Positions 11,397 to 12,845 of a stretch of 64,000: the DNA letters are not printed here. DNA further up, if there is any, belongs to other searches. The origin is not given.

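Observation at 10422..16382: Five-gene operon TauD-like dioxygenase / SseA rhodanese / alpha-beta hydrolase / acyl-CoA dehydrogenase / family-III CoA-transferase, divergent from a TauE sulfite exporter: candidate organosulfur-acid catabolic pathway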

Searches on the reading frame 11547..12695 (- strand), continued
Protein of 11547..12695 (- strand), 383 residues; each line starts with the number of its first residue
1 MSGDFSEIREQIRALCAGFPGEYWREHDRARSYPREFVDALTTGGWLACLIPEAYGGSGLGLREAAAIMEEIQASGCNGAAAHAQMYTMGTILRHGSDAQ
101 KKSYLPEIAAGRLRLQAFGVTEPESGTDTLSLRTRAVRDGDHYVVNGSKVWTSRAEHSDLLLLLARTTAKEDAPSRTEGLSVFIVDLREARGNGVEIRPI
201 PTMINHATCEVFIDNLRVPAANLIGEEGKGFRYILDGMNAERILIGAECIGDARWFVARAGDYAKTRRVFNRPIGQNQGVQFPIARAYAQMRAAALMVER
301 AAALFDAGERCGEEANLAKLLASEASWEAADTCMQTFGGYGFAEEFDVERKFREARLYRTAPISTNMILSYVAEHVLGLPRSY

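Call 75: get_annotated_region(hit=H13, flank=7000)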
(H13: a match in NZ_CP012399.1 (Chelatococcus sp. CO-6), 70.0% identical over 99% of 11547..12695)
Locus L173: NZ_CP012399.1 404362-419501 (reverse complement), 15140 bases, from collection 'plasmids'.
description: Chelatococcus sp. CO-6 plasmid pCO-6, complete sequence
organism: Chelatococcus sp. CO-6 (NCBI taxid 1702325)
taxonomy: Bacteria; Pseudomonadota; Alphaproteobacteria; Hyphomicrobiales; Chelatococcaceae; Chelatococcus; Chelatococcus sp. CO-6
host: -; source: whole organism,Shengli Oilfield; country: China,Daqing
typing (MOB-suite, as given by PLSDB): non-mobilizable
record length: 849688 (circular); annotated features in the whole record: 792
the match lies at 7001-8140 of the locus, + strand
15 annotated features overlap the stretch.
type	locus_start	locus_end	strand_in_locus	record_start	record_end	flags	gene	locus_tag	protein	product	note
CDS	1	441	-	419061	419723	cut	-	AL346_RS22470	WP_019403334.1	ATP-binding cassette domain-containing protein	-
CDS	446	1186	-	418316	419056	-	-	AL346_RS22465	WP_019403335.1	ABC transporter ATP-binding protein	-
CDS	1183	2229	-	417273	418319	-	-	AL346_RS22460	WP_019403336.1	branched-chain amino acid ABC transporter permease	GO:0015803 - branched-chain amino acid transport [Evidence IEA]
CDS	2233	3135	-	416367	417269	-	-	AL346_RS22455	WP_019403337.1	branched-chain amino acid ABC transporter permease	GO:0015803 - branched-chain amino acid transport [Evidence IEA]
CDS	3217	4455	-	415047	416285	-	-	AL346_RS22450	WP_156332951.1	ABC transporter substrate-binding protein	-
CDS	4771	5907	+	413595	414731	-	-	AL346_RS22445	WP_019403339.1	CaiB/BaiF CoA-transferase family protein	-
CDS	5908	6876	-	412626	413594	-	-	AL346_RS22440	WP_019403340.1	LysR family transcriptional regulator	-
CDS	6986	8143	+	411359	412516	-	-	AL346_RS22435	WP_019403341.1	acyl-CoA dehydrogenase family protein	-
CDS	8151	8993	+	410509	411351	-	-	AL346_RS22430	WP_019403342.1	MaoC family dehydratase N-terminal domain-containing protein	-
CDS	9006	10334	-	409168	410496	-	-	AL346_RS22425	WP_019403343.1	MmgE/PrpD family protein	-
CDS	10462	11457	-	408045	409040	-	-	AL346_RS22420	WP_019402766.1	LysR substrate-binding domain-containing protein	-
CDS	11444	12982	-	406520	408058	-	-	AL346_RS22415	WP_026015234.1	aldehyde dehydrogenase family protein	-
CDS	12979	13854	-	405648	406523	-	-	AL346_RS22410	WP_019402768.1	NAD(P)-dependent oxidoreductase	-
CDS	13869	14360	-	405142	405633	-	-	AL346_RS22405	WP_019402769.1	hypothetical protein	-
CDS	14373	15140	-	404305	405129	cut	-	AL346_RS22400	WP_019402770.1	DUF3100 domain-containing protein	-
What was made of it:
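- Chelatococcus is similar (call 75).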

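Call 76: search_dna_similar(query=window:11547-12695:-, collection=plasmids, mode=protein, max_rows=60, max_evalue=1e-60, rows=spread)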
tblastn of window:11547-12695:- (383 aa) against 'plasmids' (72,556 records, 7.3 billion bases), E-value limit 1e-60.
Records with a match: 265; places in all: 370; records where one place covers at least 80% of the query: 257.
Best place of each record, by identity: 60-80% 139; <60% 126.
By first word of the organism name: Pseudosulfitobacter 21; Rhodococcus 21; Ralstonia 18; Azospirillum 15; Sphingobium 14; Roseomonas 12; Paraburkholderia 12; Burkholderia 10; Natrinema 9; Sulfitobacter 8; and 69 more.
By predicted mobility (MOB-suite, as given by PLSDB): non-mobilizable 178; mobilizable 52; conjugative 35.
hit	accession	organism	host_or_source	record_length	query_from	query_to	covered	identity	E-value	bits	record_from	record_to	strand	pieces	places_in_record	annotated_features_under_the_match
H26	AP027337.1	Sphingobium sp. TomTYG72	-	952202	5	383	99%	71.2%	1e-170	535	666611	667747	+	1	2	acyl-CoA dehydrogenase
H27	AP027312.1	Sphingobium sp. TomMM7A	-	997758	5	383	99%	71.0%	5e-170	533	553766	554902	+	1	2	acyl-CoA dehydrogenase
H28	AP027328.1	Sphingobium sp. TomTYG64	-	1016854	5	383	99%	71.0%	2e-169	531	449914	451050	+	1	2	acyl-CoA dehydrogenase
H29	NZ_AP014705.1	Methylobacterium aquaticum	-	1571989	7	383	98%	70.0%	2e-172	540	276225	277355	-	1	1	none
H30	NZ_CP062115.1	Aminobacter sp. SR38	bacterial pure culture,soil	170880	4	383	99%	68.4%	4e-171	536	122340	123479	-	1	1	acyl-CoA dehydrogenase family protein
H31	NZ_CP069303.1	Shinella sp. PSBB067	monoisolate,Minnesota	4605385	2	383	100%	66.2%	2e-164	517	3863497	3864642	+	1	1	none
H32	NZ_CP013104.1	Paraburkholderia caribensis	-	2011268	5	383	99%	66.0%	6e-156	493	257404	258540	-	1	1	none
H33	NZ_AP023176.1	Paraburkholderia largidicola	Physopelta gutta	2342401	5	383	99%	65.4%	4e-156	493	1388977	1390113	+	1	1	none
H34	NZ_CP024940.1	Paraburkholderia hospita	soil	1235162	5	383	99%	64.9%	6e-156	493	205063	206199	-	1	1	record has no annotation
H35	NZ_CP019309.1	Phaeobacter inhibens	Single cell,seawater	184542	1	383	100%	63.7%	3e-154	488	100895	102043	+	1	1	acyl-CoA dehydrogenase family protein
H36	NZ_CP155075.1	Paraburkholderia sp. PREW-6R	single cell,Phlox subulata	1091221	5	383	99%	64.1%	1e-153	486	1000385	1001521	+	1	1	none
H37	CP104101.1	Phaeobacter sp. G2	cell culture,Emiliania huxleyi RCC1216 ...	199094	6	383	99%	64.0%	8e-150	475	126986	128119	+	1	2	acyl-CoA/acyl-ACP dehydrogenase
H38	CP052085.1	Ralstonia solanacearum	tomato,cell culture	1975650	4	383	99%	63.7%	6e-152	481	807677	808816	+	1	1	none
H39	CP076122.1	Ralstonia solanacearum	Solanum muricatum,cell culture,stem,stem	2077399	4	383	99%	63.7%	6e-152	481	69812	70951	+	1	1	acyl-CoA/acyl-ACP dehydrogenase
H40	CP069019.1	Pseudosulfitobacter pseudonitzschiae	Skeletonema menzelii,The surface ...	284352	6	383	99%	63.8%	3e-150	476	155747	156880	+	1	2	acyl-CoA/acyl-ACP dehydrogenase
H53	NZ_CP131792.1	Pseudomonas aeruginosa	Homo sapiens,culture,blood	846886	2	383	100%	61.5%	4e-146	464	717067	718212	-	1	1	acyl-CoA dehydrogenase family protein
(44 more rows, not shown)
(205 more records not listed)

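Call 77: get_annotated_region(hit=H53, flank=6000)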
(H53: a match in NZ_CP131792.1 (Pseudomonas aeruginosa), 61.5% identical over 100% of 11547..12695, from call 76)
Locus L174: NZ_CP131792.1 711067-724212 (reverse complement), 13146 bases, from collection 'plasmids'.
description: Pseudomonas aeruginosa strain 2014S05-249 plasmid p2014S05-249-1, complete sequence
organism: Pseudomonas aeruginosa (NCBI taxid 287)
taxonomy: Bacteria; Pseudomonadota; Gammaproteobacteria; Pseudomonadales; Pseudomonadaceae; Pseudomonas; Pseudomonas aeruginosa
host: -; source: Homo sapiens,culture,blood; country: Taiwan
typing (MOB-suite, as given by PLSDB): conjugative; replicon rep_cluster_322; relaxase MOBH; mating-pair formation MPF_G
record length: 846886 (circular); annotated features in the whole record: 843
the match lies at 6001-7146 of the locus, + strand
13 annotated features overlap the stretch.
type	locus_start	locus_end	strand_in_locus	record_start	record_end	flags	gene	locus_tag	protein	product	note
CDS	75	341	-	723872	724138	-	-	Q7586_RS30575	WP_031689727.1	DUF2790 domain-containing protein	-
CDS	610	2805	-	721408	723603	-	-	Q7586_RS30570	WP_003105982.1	FUSC family protein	GO:0006810 - transport [Evidence IEA]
CDS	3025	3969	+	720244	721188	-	-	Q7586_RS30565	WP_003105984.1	LysR family transcriptional regulator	-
CDS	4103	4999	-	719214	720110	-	-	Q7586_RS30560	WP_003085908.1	LysR substrate-binding domain-containing protein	-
CDS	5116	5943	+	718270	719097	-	-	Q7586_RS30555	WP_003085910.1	MaoC family dehydratase N-terminal domain-containing protein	-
CDS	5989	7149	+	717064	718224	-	-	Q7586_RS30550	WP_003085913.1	acyl-CoA dehydrogenase family protein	-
CDS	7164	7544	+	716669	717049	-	-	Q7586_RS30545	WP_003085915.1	VOC family protein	-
CDS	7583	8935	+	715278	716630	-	-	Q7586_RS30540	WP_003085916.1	MmgE/PrpD family protein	-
CDS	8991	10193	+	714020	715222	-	-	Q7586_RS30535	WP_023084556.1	CaiB/BaiF CoA-transferase family protein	-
CDS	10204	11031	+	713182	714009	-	-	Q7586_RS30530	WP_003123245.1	CoA ester lyase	-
CDS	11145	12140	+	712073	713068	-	-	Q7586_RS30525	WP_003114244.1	TRAP transporter substrate-binding protein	-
CDS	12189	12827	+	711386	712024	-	-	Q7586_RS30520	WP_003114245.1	TRAP transporter small permease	-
CDS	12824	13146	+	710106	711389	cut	dctM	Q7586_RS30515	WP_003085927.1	C4-dicarboxylate TRAP transporter large permease protein DctM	-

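Call 78: get_annotated_region(hit=H39, flank=6000)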
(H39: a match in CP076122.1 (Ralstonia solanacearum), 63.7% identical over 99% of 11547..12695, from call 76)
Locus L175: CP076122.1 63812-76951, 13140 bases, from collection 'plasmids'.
description: Ralstonia solanacearum strain RS24 plasmid megaplasmid, complete sequence
organism: Ralstonia solanacearum (NCBI taxid 305)
taxonomy: Bacteria; Pseudomonadota; Betaproteobacteria; Burkholderiales; Burkholderiaceae; Ralstonia; Ralstonia solanacearum
host: -; source: Solanum muricatum,cell culture,stem,stem; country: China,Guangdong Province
typing (MOB-suite, as given by PLSDB): mobilizable; relaxase MOBP
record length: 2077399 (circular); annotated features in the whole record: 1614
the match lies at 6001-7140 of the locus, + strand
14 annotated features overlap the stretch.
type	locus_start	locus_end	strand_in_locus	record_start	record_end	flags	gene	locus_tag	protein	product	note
CDS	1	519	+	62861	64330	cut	-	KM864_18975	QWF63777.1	aldehyde dehydrogenase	-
CDS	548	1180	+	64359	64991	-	-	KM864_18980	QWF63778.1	GntR family transcriptional regulator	-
CDS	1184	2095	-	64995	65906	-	-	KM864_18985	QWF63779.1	LysR family transcriptional regulator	-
CDS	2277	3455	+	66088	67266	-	-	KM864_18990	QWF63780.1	CoA transferase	-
CDS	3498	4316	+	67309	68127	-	-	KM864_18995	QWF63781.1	CoA ester lyase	-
CDS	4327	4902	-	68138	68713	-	-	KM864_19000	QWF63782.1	hypothetical protein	-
CDS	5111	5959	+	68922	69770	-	-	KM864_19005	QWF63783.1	MaoC family dehydratase N-terminal domain-containing protein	-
CDS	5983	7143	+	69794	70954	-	-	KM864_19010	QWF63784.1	acyl-CoA/acyl-ACP dehydrogenase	-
CDS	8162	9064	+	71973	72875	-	-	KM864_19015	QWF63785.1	hypothetical protein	-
CDS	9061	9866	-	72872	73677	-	-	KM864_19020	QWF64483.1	IS5 family transposase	-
CDS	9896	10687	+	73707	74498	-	-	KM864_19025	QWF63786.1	hypothetical protein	-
CDS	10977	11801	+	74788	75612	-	-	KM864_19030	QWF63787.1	IS5 family transposase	-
CDS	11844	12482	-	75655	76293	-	-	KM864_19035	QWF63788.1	hydrolase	-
CDS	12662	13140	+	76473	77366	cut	-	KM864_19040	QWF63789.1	LysR family transcriptional regulator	-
